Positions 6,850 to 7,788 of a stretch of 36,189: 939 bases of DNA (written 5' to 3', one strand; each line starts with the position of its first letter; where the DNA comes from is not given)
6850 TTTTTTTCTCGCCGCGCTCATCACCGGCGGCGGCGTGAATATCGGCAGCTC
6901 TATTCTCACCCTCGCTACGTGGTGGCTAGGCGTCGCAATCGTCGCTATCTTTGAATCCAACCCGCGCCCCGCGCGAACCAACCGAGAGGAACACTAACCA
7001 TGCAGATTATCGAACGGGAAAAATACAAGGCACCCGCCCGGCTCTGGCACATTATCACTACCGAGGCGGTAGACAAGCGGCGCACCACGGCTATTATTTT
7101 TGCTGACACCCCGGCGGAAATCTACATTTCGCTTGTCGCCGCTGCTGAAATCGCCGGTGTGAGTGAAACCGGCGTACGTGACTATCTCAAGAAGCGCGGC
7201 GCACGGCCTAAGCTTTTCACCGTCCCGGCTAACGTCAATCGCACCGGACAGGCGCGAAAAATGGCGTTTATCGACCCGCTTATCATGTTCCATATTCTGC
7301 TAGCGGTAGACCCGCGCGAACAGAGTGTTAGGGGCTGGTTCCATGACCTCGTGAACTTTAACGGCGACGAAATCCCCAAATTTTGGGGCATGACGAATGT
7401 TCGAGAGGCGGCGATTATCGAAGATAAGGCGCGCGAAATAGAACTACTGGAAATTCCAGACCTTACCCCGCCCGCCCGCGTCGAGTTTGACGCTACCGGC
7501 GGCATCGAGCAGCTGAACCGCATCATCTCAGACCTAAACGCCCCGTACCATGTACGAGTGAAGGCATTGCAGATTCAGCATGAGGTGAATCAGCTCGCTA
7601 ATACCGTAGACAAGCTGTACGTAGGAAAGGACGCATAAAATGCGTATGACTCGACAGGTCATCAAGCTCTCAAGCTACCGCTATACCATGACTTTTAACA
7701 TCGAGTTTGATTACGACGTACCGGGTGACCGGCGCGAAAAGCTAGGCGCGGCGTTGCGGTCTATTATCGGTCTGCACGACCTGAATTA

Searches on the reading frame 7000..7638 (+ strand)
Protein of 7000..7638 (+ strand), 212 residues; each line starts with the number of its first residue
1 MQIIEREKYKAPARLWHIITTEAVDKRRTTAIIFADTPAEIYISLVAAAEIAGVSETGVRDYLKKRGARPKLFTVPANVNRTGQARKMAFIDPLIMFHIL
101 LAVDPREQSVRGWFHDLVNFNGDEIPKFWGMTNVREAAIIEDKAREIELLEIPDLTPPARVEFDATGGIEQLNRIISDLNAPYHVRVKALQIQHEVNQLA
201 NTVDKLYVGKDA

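Call 12: search_protein_families(library=phrogs, proteins=[window:7000-7638:+], max_evalue=0.001)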
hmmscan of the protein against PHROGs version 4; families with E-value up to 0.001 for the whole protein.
window:7000-7638:+ (212 aa): 0 families

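Call 85: search_protein_families(library=pfam, proteins=[window:7000-7638:+], max_evalue=0.01)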
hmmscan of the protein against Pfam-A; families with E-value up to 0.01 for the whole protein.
window:7000-7638:+ (212 aa): 1 family
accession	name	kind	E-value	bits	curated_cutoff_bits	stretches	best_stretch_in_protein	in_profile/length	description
PF03683.19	UPF0175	-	0.0089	16.1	27.9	0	43-69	34-60/75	Uncharacterised protein family (UPF0175)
